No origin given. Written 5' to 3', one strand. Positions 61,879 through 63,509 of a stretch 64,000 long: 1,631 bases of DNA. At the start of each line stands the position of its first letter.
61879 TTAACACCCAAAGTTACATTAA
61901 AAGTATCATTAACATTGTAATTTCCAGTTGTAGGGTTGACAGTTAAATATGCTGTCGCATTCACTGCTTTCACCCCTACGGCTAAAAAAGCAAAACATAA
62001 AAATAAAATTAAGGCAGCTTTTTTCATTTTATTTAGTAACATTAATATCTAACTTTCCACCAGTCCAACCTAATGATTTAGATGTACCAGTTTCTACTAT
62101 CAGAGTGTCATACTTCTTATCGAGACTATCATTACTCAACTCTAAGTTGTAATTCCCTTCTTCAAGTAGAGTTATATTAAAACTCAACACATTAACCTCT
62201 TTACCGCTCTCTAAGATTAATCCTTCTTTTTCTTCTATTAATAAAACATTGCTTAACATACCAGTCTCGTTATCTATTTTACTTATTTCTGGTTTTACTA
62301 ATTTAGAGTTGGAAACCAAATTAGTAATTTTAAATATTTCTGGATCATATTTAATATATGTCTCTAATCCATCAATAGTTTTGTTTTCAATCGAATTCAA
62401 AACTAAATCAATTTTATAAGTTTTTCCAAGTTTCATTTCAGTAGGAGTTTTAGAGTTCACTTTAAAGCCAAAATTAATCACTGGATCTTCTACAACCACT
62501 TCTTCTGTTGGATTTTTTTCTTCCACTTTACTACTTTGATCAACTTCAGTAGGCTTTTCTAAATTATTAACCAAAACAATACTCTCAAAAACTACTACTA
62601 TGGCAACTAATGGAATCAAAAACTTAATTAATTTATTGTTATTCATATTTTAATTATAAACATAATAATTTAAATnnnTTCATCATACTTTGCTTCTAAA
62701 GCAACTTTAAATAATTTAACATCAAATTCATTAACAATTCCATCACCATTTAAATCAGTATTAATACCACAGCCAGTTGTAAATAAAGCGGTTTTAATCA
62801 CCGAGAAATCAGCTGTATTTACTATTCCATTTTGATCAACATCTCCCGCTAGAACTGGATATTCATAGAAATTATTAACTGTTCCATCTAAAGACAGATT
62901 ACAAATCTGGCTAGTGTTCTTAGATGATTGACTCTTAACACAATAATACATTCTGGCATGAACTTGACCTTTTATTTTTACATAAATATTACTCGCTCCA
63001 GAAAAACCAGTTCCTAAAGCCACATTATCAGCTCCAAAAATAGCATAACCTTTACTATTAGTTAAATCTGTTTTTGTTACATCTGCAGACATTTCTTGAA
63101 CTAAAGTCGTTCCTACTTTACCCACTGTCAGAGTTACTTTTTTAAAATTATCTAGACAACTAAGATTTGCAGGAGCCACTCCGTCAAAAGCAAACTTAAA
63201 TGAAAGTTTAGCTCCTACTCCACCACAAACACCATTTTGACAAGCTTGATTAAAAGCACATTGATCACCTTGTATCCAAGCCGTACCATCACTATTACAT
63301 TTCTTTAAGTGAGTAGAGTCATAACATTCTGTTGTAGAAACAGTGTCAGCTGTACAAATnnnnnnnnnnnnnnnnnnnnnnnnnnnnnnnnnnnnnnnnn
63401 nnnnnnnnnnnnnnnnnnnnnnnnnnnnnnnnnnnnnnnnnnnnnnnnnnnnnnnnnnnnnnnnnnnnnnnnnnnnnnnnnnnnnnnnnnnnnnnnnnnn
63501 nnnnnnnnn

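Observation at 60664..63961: Cell-surface cohesin-like and dockerin-like module cluster, with one LPQTG sortase substrate and a Cys-rich (GP)n-linked dockerin protein whose N-terminus is unresolved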

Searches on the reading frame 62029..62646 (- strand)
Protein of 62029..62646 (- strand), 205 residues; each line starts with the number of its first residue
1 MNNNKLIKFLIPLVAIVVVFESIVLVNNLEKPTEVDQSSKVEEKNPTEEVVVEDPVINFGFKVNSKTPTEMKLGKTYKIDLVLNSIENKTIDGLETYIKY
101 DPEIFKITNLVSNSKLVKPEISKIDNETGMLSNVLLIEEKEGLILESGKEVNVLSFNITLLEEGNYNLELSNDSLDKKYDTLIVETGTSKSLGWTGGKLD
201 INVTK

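Call 3: search_protein_families(library=pfam, proteins=[window:62029-62646:-], max_evalue=1)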
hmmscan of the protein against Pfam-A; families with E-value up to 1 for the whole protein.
window:62029-62646:- (205 aa): 1 family
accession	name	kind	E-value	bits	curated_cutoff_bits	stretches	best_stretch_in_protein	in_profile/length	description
PF00963.24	Cohesin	-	0.00015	22.4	24.1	1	65-149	5-92/139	Cohesin domain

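Call 6: search_protein_families(library=ncbifam, proteins=[window:62029-62646:-], max_evalue=1)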
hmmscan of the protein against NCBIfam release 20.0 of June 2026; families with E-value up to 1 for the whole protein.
window:62029-62646:- (205 aa): 0 families

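Call 7: find_encoding_contigs(protein=window:62029-62646:-, flank=10000, max_places=6)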
Protein window:62029-62646:- (205 aa): 4 contigs read that carry it; 1 place shown.
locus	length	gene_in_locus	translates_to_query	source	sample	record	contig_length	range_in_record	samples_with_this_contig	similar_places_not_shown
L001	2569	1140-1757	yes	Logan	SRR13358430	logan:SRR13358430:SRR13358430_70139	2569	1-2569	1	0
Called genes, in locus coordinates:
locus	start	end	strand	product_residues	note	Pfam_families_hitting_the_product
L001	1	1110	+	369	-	?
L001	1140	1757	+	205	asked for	-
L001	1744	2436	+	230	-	PF00963:Cohesin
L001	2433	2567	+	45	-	?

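Call 17: list_cluster_members(proteins=[P0001, window:62029-62646:-, window:61350-62042:-, window:60664-61353:-])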
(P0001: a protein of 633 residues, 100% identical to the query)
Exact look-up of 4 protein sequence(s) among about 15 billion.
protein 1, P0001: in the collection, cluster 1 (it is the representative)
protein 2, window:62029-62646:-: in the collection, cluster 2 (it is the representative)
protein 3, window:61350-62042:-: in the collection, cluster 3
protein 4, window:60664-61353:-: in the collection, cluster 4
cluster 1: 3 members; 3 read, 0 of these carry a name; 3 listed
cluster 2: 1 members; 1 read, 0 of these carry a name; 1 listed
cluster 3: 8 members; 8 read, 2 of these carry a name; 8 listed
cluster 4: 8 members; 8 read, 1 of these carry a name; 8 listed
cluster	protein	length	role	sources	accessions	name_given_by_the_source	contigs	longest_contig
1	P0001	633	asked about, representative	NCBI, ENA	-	-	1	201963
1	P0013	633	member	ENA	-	-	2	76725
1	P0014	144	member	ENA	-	-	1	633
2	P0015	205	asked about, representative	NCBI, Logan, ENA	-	-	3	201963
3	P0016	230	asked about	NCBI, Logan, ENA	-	-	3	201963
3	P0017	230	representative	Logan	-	-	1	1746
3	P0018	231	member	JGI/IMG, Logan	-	hypothetical protein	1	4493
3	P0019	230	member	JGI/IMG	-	hypothetical protein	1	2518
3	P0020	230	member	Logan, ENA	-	-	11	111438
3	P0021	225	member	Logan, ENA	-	-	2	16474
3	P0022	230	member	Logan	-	-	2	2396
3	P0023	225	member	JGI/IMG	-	-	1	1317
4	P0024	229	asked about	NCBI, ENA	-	-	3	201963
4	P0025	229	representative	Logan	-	-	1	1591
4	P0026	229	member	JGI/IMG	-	phosphodiesterase/alkaline phosphatase D-like protein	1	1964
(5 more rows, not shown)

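Call 26: search_solved_structures(query=window:62029-62646:-, max_evalue=1, show_alignments=2)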
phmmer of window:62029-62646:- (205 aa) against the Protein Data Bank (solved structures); distinct sequences matched with E-value up to 1: 0.

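Call 27: find_homologous_proteins(query=window:62029-62646:-, max_evalue=0.001)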
Query window:62029-62646:- (205 aa): 51 proteins with E <= 0.001 among 272 candidates.
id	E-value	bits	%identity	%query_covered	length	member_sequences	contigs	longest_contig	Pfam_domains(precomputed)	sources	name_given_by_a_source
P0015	6.1e-120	416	100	100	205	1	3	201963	-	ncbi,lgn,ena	-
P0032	1.1e-110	386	92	100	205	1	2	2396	-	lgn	-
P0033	2.4e-110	385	92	100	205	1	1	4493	-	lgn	-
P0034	7.0e-110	383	92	100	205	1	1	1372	-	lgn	-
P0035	8.4e-110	383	92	100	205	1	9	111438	-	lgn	-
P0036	1.4e-109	382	91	100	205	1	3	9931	-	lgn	-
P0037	3.0e-109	381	91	100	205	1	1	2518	-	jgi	jgi:hypothetical protein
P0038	1.7e-108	379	91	100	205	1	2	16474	-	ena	-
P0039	7.8e-108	376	89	100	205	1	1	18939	-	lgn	-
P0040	5.3e-86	305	73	100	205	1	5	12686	-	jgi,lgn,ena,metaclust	metaclust:\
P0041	2.2e-85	303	73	100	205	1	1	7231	-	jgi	-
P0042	5.0e-85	302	71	100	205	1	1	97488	-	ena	-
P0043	1.6e-84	300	72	100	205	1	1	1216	-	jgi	jgi:hypothetical protein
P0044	3.4e-84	299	71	100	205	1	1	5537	-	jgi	-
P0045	1.6e-83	297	72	100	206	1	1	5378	-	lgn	-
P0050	5.6e-81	289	70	100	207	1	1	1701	PF00963.25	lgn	-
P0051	5.0e-73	263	65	100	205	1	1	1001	PF00963.25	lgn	-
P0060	5.4e-57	211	54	100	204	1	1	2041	PF00963.25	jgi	-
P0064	1.4e-48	183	50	100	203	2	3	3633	PF00963.25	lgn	-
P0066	5.1e-48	181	50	100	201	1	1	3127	PF00963.25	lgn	-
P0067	9.8e-47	177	50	100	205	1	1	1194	PF00963.25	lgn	-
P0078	2.6e-32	130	41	100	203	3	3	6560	PF00963.25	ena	-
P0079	3.8e-31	126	40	100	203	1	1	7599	PF00963.25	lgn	-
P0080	7.9e-31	125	41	100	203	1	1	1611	PF00963.25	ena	-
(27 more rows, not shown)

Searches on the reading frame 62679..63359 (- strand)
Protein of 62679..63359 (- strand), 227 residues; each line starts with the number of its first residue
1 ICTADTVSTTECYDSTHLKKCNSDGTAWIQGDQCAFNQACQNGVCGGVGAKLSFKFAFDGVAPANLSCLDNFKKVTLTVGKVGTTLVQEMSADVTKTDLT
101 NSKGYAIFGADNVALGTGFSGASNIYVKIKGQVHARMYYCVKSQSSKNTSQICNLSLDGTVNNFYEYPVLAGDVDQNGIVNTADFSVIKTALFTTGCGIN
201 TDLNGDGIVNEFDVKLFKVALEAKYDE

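Call 51: predict_structure(alignment_id=A4)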
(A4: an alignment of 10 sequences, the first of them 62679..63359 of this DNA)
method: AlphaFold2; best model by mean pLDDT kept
length: 227 residues; sequences in the alignment: 10
mean_pLDDT: 54.7   pTM: 0.43
mean pLDDT of the five models: 54.7, 51.9, 51.8, 51.1, 48.9
residues with pLDDT >= 90: 23; 70-90: 26; 50-70: 79; < 50: 99
segments of 3 or more residues with pLDDT < 50: 130-142, 144-227
pLDDT, mean of each block of 10 residues (from residue 1): 87 92 94 81 70 57 55 59 69 66 62 63 53 40 44 38 38 34 31 33 27 29 26
secondary structure, 60 per line:
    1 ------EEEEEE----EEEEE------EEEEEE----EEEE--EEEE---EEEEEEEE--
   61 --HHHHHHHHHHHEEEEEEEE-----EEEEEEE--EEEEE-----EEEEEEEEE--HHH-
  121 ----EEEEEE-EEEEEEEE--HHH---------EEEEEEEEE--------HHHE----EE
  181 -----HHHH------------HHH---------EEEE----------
elements in order: E7-12 E17-21 E28-33 E38-41 E44-47 E51-58 H63-73 E74-81 E87-93 E96-100 E106-114 E125-130 E132-139 E154-162 H186-189 E214-217

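Call 53: fold_search(model_id=the predicted structure, library=pdb)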
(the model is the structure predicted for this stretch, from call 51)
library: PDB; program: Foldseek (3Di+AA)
matches with E <= 10: 1051; with E <= 0.001: 0
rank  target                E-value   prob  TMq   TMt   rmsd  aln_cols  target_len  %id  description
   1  5u1f_H                3.2e-02  0.51  0.21  0.20   8.2       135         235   11  Initial contact of HIV-1 Env with CD4: Cryo-EM structure of BG505 DS-SOSIP trimer in complex with CD4 and antibody PGT (released 2017-02-22)
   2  8flw_H                4.2e-02  0.35  0.19  0.26   8.2       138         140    9  Cryo-EM Structure of PGT145 DU303 Fab in complex with BG505 DS-SOSIP.664 (released 2023-05-31)
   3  3u1s_H                4.7e-02  0.47  0.21  0.20   8.2       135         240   11  Crystal structure of human Fab PGT145, a broadly reactive and potent HIV-1 neutralizing antibody (released 2011-12-07)
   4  7t9a_H                5.9e-02  0.77  0.26  0.40   6.7       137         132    7  ApexGT2 in complex with GT2-d42.16 and RM20A3 Fabs (released 2022-09-28)
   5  8fk5_H                1.4e-01  0.23  0.21  0.28   8.0       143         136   10  Cryo-EM Structure of PG9RSH DU011 Fab in complex with BG505 DS-SOSIP.664 (released 2023-05-31)
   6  6e9q_A                1.5e-01  0.35  0.19  0.19   9.5       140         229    6  The crystal structure of bovine ultralong antibody BOV-6 (released 2019-05-01)
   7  8fl1_H                1.6e-01  0.28  0.21  0.30   8.6       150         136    9  Cryo-EM Structure of PG9RSH DU025 Fab in complex with BG505 DS-SOSIP.664 (released 2023-05-31)
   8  5wai_F                1.8e-01  0.13  0.15  0.13  19.6       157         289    7  Crystal Structure of a Suz12-Rbbp4-Jarid2-Aebp2 Heterotetrameric Complex (released 2018-03-14)
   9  8t7l_A                1.9e-01  0.23  0.18  0.23   7.5       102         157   20  Copper bound HftA from Treponema denticola (released 2024-06-26)
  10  2m83_MODEL_1_A        2.3e-01  0.20  0.18  0.26  18.4       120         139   11  Solution structure of the carbohydrate binding module of the muscle glycogen-targeting subunit of Protein Phos (released 2014-05-14)
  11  1zvf_B                2.3e-01  0.06  0.12  0.14  16.8       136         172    8  The crystal structure of 3-hydroxyanthranilate 3,4-dioxygenase from Saccharomyces cerevisiae (released 2006-06-02)
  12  2z8v_C                2.6e-01  0.12  0.18  0.27   8.5       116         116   14  Structure of an IgNAR-AMA1 complex (released 2007-11-27)
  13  6dfv_B                2.6e-01  0.08  0.15  0.14  21.2       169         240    9  Mouse diabetogenic TCR 8F10 (released 2019-04-17)
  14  7t9b_H                2.8e-01  0.30  0.21  0.30   6.5       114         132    5  ApexGT5 in complex with GT5-d42.16 and RM20A3 Fabs (released 2022-09-28)
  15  7kx0_A                3.1e-01  0.05  0.10  0.14  19.0       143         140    6  Crystal structure of the CD27:CD70 co-stimulatory complex (released 2021-09-08)
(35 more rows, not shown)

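Call 78: search_solved_structures(query=A4, max_evalue=1, show_alignments=2)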
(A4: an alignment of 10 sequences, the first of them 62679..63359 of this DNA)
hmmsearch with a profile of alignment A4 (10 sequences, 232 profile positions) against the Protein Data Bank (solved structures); distinct sequences matched with E-value up to 1: 29.
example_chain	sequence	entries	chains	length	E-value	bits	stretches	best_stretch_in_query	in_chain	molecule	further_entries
8x39_A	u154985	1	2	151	6.8e-06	28.7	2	176-226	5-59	Serine protease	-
8x3a_A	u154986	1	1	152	7e-06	28.7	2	176-226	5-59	Serine protease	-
2mte_A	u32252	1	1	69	3.4e-05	26.4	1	175-224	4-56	Cellulose 1,4-beta-cellobiosidase (reducing end) CelS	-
1daq_A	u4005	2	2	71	3.6e-05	26.3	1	175-224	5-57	ENDOGLUCANASE SS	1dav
5nrk_B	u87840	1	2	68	3.7e-05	26.3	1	177-225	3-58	DocCel5: Type I dockerin repeat domain from A. cellulolyticus family 5 endoglucanase WP_01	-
4dh2_B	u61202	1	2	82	8.3e-05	25.2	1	176-224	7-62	Dockerin type 1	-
4uyq_B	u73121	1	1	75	0.00012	24.7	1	164-197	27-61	Cellulosomal scaffoldin adaptor protein B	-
5nrm_B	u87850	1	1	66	0.00013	24.6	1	177-224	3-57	DocCel5: Type I dockerin repeat domain from A. cellulolyticus family 5 endoglucanase WP_01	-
4uyp_B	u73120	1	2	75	0.00013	24.5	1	164-197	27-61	Cellulosomal scaffoldin adaptor protein B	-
3ul4_B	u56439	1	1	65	0.00063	22.3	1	174-223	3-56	Cellulosome enzyme, dockerin type I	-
2y3n_B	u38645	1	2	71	0.001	21.6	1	175-221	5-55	CELLULOSOMAL FAMILY-48 PROCESSIVE GLYCOSIDE HYDROLASE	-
2ccl_B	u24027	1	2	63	0.001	21.6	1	174-222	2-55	ENDO-1,4-BETA-XYLANASE Y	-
6kg9_A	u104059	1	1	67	0.0033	20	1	176-223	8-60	And cellulose-binding endoglucanase family 9 CelL ortholog dockerin domain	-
1ohz_B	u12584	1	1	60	0.0041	19.6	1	177-222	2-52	ENDO-1,4-BETA-XYLANASE Y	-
4cj0_A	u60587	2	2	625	0.0043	19.6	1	162-222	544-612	ENDOGLUCANASE D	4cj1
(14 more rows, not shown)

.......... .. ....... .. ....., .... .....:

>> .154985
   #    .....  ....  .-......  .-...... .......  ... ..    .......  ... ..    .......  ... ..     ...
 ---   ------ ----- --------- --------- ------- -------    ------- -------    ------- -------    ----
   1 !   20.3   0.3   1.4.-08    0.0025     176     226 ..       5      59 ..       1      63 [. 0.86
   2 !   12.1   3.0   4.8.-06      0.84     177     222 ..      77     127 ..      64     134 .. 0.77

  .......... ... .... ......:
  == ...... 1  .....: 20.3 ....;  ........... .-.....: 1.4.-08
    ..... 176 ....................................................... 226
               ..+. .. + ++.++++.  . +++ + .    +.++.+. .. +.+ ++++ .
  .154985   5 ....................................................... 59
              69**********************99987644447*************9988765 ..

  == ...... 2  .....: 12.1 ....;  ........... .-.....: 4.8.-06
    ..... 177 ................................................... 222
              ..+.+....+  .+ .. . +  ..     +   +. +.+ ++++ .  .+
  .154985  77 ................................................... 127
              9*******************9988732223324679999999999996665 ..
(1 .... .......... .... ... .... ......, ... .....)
